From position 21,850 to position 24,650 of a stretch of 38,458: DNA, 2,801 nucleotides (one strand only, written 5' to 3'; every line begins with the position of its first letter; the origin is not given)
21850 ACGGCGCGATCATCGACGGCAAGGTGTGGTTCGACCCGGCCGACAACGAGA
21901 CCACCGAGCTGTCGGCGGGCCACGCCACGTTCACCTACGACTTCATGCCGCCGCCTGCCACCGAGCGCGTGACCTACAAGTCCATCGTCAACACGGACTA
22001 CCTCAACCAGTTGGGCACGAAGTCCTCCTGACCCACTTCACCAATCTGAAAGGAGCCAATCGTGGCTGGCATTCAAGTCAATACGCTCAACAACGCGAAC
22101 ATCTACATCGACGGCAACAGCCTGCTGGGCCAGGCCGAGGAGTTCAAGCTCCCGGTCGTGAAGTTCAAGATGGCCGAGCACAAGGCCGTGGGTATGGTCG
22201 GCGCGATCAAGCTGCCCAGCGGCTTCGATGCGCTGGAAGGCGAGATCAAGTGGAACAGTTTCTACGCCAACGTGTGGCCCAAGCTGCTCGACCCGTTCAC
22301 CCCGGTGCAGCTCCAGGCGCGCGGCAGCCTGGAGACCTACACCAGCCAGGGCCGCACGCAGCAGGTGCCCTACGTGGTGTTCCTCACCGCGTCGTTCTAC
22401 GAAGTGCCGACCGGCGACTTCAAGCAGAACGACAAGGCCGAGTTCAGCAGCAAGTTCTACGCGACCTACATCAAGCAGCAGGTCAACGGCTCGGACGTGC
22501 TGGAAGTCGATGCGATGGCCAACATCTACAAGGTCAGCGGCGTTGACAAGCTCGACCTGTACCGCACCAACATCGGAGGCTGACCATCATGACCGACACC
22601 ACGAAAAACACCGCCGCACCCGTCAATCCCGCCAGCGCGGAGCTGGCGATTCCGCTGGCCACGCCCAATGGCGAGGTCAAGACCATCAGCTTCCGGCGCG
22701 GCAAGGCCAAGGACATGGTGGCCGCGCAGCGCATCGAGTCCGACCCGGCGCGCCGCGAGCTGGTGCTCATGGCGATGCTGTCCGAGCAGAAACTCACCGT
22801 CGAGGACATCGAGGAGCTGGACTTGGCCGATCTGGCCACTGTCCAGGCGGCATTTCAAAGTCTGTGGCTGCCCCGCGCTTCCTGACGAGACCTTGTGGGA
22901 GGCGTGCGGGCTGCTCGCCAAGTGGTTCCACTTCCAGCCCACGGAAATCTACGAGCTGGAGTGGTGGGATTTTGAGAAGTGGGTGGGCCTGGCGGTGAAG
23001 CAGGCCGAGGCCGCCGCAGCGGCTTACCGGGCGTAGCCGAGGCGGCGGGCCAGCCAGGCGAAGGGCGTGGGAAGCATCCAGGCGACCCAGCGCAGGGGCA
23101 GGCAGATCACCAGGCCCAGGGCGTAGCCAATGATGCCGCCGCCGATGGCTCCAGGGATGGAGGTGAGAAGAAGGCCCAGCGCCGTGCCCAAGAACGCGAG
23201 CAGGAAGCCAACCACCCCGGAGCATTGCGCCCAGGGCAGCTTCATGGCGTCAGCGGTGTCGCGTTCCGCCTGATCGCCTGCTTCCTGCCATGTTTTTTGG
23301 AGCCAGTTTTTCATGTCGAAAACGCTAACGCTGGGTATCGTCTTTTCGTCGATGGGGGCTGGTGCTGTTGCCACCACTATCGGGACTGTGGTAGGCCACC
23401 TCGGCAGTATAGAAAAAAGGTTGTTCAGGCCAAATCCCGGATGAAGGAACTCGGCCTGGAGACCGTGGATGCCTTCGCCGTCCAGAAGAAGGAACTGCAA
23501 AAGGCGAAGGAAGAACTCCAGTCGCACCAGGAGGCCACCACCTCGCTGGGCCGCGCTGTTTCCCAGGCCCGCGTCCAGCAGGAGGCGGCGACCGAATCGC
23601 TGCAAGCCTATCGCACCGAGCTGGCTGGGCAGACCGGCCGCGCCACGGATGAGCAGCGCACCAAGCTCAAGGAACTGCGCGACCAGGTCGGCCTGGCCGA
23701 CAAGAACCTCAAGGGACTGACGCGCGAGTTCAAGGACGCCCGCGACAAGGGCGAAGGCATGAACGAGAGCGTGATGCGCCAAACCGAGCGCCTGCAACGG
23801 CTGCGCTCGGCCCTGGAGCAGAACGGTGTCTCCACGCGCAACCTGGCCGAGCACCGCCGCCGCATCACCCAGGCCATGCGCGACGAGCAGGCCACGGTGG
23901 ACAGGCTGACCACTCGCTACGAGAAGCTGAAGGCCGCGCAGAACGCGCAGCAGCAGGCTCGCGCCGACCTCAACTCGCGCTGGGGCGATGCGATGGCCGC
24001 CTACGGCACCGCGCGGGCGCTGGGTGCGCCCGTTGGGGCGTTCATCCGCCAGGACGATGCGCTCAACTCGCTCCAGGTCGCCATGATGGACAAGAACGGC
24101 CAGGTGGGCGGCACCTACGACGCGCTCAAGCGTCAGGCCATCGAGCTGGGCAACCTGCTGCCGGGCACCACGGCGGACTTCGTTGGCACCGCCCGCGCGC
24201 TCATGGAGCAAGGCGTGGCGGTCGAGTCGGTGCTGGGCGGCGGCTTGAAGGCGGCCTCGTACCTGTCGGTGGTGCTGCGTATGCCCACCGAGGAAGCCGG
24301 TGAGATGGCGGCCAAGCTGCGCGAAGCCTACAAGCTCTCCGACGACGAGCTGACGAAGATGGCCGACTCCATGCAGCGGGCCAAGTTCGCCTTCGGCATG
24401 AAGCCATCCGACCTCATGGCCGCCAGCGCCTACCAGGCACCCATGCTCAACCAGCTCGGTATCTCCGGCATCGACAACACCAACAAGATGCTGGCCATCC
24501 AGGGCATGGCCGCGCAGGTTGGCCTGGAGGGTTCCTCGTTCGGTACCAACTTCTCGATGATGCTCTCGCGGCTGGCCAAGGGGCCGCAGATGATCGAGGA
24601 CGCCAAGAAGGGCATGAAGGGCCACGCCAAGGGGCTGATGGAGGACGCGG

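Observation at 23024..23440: Antisense moron inside the tail operon: two-TM glycine-zipper membrane protein with its own sigma70-like promoter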

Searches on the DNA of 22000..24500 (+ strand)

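Call 6: search_dna_similar(query=window:22000-24500:+, collection=phages, mode=distant, max_rows=30)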
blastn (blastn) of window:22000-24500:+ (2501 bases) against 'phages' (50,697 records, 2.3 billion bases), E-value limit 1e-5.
Records with a match: 13; places in all: 13; records where one place covers at least 80% of the query: 0.
Best place of each record, by identity: 60-80% 13.
By first word of the organism name: Burkholderia 9; Ralstonia 1; Klebsiella 1; Escherichia 1; Pseudomonas 1.
By host as written in the record: Burkholderia sp. 5; - 3; Burkholderia thailandensis 2; Ralstonia solanacearum T440 1; Klebsiella pneumoniae 1; Pseudomonas aeruginosa PAO1 1.
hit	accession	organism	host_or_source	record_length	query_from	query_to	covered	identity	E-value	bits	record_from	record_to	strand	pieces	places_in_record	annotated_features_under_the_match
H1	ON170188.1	Ralstonia phage YO107_2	Ralstonia solanacearum T440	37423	88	584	20%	69.6%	7e-46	192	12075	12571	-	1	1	record has no annotation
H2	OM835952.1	Klebsiella phage KP12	Klebsiella pneumoniae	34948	93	585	20%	66.1%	3e-19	104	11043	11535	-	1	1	putative tail core protein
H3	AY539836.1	Burkholderia phage BcepMu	-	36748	124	586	19%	68.3%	6e-34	153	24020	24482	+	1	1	gp40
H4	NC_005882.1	Burkholderia phage BcepMu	-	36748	124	586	19%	68.3%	6e-34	153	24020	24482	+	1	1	head closure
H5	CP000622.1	Burkholderia phage phiE255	Burkholderia thailandensis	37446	124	586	19%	67.1%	5e-28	132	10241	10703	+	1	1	gp14, phage major tail tube protein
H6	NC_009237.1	Burkholderia phage phiE255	Burkholderia thailandensis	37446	124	586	19%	67.1%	5e-28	132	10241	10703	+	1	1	head closure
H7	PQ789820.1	Burkholderia phage vB_E427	Burkholderia sp.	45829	124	586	19%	67.1%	5e-28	132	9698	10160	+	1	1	major tail tube protein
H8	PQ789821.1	Burkholderia phage vB_E274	Burkholderia sp.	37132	124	586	19%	67.1%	5e-28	132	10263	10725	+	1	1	major tail tube protein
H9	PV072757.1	Burkholderia phage vB_CB2b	Burkholderia sp.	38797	124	586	19%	67.1%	5e-28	132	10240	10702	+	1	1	major tail tube protein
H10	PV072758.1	Burkholderia phage vB_E430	Burkholderia sp.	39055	124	586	19%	67.1%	5e-28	132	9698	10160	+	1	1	major tail tube protein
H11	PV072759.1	Burkholderia phage vB_E433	Burkholderia sp.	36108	124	586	19%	67.1%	5e-28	132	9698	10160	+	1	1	major tail tube protein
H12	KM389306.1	Escherichia phage Phi06_2974 B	-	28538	93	585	14%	71.3%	4e-17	163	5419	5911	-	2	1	record has no annotation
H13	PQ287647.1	Pseudomonas phage Komp_PAO1_1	Pseudomonas aeruginosa PAO1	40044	111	266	6%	68.6%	1e-5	59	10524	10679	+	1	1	head closure protein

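Call 19: get_annotated_region(hit=H4, flank=4000)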
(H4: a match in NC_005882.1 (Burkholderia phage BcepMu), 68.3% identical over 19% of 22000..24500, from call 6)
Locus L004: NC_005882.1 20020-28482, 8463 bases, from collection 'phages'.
description: Burkholderia cenocepacia phage BcepMu, complete genome.
organism: Burkholderia phage BcepMu (NCBI taxid 2881392)
taxonomy: Viruses; Duplodnaviria; Heunggongvirae; Uroviricota; Caudoviricetes; Bcepmuvirus; Bcepmuvirus bcepMu
host: -; source: -; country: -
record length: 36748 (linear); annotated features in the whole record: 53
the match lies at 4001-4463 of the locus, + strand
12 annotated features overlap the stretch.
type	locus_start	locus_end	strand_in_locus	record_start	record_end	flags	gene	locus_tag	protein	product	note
CDS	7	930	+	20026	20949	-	-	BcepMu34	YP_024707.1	major head protein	conserved hypothetical protein; Mu T equivilent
CDS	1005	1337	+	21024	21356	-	-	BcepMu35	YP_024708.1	DUF2190 family protein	conserved hypothetical protein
CDS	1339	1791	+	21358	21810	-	-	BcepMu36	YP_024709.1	head-tail adaptor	similar to Mu gp36; supported by IST data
CDS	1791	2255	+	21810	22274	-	-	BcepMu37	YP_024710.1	portal protein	conserved protein; supported by IST data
CDS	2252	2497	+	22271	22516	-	-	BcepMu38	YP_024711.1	gp38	conserved hypothetical protein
CDS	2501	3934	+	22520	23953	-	-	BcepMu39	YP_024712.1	tail sheath subtilisin-like domain-containing protein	P2 major tail sheath protein F1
CDS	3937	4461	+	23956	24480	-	-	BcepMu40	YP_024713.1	head closure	P2 major tail tube protein FII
CDS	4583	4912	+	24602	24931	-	-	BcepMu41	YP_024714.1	tail protein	conserved protein supported by IST data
CDS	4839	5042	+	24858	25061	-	-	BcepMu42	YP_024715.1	gp42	Probable Lambda G-pre-tape measure frameshift protein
CDS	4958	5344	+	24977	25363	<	-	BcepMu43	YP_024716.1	gp43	alternative gene42 C-termninus produced by ribosomal slippage; probable Lambda T-equivilent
CDS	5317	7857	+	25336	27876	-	-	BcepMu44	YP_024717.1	tail tape measure protein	similar to P2 gpT tail protein; supported by IST data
CDS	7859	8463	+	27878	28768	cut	-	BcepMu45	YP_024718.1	tail protein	P2 gpU protein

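Call 20: get_annotated_region(hit=H13, flank=5000)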
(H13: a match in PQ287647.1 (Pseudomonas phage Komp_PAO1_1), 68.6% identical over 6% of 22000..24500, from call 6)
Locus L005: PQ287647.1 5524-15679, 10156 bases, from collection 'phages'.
description: Pseudomonas phage Komp_PAO1_1, complete genome.
organism: Pseudomonas phage Komp_PAO1_1 (NCBI taxid 3390399)
taxonomy: Viruses
host: Pseudomonas aeruginosa PAO1; source: garden compost; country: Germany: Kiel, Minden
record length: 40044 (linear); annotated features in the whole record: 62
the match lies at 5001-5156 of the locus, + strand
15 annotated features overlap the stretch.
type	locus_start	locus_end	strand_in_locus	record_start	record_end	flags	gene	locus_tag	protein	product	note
CDS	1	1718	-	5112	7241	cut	-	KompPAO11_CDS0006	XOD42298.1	hypothetical protein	-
CDS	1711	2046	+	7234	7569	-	-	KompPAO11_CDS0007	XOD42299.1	hypothetical protein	-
CDS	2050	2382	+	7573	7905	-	-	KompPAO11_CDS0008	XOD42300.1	head scaffolding protein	-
CDS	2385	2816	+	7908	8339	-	-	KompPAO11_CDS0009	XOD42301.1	head-tail adaptor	-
CDS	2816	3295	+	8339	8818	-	-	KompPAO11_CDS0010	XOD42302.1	portal protein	-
CDS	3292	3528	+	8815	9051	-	-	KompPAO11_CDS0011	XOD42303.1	hypothetical protein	-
CDS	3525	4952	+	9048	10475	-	-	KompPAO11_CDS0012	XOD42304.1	hypothetical protein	-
CDS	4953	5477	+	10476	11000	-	-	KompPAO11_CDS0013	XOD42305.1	head closure protein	-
CDS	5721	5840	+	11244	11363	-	-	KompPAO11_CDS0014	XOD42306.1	hypothetical protein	-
CDS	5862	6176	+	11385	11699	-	-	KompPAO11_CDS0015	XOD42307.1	tail protein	-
CDS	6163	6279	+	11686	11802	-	-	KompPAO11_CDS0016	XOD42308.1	hypothetical protein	-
CDS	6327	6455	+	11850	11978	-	-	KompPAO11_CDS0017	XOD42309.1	hypothetical protein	-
CDS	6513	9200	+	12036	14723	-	-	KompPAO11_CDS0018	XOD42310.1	tail length tape measure protein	-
CDS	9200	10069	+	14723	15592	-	-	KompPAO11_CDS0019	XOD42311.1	tail protein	-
CDS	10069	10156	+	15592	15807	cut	-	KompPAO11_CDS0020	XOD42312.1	baseplate hub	-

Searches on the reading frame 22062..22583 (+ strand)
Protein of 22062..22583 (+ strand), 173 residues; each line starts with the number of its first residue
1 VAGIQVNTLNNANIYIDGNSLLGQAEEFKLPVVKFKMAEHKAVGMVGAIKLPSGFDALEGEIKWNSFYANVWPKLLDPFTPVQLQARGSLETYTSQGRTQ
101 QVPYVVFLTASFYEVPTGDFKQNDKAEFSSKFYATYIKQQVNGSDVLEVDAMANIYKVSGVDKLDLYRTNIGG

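Call 9: search_protein_families(library=pfam, proteins=[window:22062-22583:+], max_evalue=1)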
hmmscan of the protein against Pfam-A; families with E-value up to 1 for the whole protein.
window:22062-22583:+ (173 aa): 1 family
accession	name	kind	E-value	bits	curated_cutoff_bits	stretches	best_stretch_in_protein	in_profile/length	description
PF04985.20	Phage_tube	-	1.3e-52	178.4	22.4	1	7-172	2-165/165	Phage tail tube protein FII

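Call 37: find_related_loci(query=window:22062-22583:+, collection=viral_contigs, flank=2500)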
Query window:22062-22583:+ (173 aa) in viral_contigs; peptide patterns used: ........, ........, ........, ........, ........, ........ (x = any residue, [..] = any of these).
218 stretches matched a pattern; 214 encode a relative of the query (tblastn E <= 1e-3); the best 80 are kept; 80 distinct loci.
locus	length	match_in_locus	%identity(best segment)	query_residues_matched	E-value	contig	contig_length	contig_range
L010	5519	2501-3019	98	1-173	1e-113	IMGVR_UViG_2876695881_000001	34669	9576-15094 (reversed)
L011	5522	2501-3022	88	1-173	2e-101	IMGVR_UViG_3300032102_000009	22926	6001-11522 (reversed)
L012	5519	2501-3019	87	1-173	2e-101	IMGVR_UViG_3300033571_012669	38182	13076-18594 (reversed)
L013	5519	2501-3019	86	1-173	4e-101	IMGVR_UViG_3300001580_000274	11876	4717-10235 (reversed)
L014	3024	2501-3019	86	1-173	3e-101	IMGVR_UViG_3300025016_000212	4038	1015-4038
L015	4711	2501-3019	86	1-173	2e-100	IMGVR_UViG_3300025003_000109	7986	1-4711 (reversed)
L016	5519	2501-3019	86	1-173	2e-100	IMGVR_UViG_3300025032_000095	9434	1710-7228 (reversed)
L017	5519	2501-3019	86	1-173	2e-100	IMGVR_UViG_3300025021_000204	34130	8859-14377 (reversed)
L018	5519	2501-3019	86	1-173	2e-100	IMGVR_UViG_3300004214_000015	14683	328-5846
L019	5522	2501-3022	83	1-173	4e-97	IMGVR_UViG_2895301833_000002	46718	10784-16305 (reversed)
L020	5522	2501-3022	80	1-173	7e-93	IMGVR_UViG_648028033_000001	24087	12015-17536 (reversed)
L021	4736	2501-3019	76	1-173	2e-92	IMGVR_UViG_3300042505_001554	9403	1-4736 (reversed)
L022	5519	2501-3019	77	1-173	9e-92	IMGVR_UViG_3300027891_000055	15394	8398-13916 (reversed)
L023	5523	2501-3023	93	1-173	2e-85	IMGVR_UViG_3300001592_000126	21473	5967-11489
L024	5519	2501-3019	64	1-173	9e-76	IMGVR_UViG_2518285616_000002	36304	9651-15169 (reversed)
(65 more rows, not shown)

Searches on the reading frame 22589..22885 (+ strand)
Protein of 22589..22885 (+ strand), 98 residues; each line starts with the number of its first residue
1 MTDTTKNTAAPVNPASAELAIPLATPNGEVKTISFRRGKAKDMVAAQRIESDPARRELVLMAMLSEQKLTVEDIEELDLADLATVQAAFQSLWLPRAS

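Call 9: search_protein_families(library=pfam, proteins=[window:22589-22885:+], max_evalue=1)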
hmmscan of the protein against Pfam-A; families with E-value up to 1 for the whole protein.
window:22589-22885:+ (98 aa): 2 families
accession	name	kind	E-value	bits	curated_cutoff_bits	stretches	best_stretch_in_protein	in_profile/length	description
PF10109.15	Phage_TAC_7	-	1.2e-11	44.9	25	1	18-92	3-77/79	Phage tail assembly chaperone proteins, E, or 41 or 14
PF00181.30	Ribosomal_L2_N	-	0.049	14.1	23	1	31-59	22-50/77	Ribosomal Proteins L2, RNA binding N-terminal domain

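Call 10: search_protein_families(library=phrogs, proteins=[window:22589-22885:+], max_evalue=1)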
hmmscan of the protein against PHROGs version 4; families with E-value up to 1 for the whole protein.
window:22589-22885:+ (98 aa): 4 families
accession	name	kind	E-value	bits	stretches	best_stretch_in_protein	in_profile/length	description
phrog_166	-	tail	7.7e-13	49.7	1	14-96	15-97/201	tail protein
phrog_21320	-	unknown function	5.8e-06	27.3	1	31-90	11-73/97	-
phrog_103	-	tail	0.007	17.1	1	3-95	12-106/119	tail protein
phrog_30394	-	unknown function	0.081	13.9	1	69-92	7-30/56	-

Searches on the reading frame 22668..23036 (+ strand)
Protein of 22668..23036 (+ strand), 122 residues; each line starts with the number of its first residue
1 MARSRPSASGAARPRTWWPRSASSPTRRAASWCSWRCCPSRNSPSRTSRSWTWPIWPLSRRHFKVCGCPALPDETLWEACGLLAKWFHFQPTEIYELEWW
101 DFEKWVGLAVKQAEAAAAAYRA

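Call 9: search_protein_families(library=pfam, proteins=[window:22668-23036:+], max_evalue=1)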
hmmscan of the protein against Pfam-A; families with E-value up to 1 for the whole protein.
window:22668-23036:+ (122 aa): 0 families

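Call 10: search_protein_families(library=phrogs, proteins=[window:22668-23036:+], max_evalue=1)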
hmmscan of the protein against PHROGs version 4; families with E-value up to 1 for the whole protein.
window:22668-23036:+ (122 aa): 2 families
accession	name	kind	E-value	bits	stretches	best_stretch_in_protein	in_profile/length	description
phrog_8286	-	unknown function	2.8e-09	37.4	1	74-112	5-43/54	-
phrog_18729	-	unknown function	0.089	13.9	1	78-113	7-42/45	-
